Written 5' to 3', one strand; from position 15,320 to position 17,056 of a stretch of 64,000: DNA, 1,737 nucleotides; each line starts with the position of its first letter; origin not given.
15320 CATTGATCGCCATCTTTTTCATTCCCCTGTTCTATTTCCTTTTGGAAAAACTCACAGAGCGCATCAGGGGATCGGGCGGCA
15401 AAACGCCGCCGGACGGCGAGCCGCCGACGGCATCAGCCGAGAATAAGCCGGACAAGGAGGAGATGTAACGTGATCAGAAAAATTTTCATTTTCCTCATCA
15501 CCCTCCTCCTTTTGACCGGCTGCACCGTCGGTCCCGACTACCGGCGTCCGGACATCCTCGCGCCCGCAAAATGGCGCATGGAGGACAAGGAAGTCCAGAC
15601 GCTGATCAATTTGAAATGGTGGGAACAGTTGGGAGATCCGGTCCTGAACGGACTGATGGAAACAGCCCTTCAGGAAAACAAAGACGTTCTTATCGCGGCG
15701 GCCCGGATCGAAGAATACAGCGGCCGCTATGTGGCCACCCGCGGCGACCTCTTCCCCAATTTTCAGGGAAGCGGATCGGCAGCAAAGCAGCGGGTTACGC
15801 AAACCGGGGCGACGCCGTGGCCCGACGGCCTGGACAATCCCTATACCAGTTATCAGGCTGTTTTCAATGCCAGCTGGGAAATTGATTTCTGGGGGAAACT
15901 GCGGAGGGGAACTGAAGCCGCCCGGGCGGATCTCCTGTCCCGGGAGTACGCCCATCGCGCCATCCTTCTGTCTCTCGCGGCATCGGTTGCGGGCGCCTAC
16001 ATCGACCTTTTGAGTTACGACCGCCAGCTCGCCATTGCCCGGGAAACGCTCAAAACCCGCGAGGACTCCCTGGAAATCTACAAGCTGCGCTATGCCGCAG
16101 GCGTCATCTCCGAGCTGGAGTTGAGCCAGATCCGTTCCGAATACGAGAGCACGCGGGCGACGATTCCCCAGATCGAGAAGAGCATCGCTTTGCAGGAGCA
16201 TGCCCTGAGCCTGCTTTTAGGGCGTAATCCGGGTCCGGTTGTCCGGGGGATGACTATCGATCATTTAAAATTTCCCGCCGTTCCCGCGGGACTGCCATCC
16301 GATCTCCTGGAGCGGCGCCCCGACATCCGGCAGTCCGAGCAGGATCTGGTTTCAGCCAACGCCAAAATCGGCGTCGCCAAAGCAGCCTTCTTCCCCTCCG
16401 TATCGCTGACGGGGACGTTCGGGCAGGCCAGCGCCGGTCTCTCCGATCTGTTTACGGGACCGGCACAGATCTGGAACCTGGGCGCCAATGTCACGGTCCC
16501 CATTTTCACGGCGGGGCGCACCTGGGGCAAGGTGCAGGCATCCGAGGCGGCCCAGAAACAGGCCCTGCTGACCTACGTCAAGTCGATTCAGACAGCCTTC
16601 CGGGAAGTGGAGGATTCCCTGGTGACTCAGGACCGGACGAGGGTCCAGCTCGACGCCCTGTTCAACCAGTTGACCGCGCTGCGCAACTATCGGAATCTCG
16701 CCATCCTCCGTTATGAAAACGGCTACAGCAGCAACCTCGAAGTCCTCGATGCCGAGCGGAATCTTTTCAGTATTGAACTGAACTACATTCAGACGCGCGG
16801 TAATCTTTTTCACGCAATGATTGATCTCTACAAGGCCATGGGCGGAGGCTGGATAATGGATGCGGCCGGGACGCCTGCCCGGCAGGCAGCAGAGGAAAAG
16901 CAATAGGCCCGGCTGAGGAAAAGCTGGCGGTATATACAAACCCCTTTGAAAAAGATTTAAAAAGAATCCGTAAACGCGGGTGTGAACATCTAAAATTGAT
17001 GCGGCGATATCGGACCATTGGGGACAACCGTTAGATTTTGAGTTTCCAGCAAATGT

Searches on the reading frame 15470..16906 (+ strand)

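Call 3: search_protein_families(library=pfam, proteins=[window:15470-16906:+], max_evalue=0.1)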
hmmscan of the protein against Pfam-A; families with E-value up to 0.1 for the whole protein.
window:15470-16906:+ (478 aa): 1 family
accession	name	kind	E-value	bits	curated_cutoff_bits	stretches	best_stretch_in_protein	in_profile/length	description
PF02321.23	OEP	-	2.5e-55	187.6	22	2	278-458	7-187/187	Outer membrane efflux protein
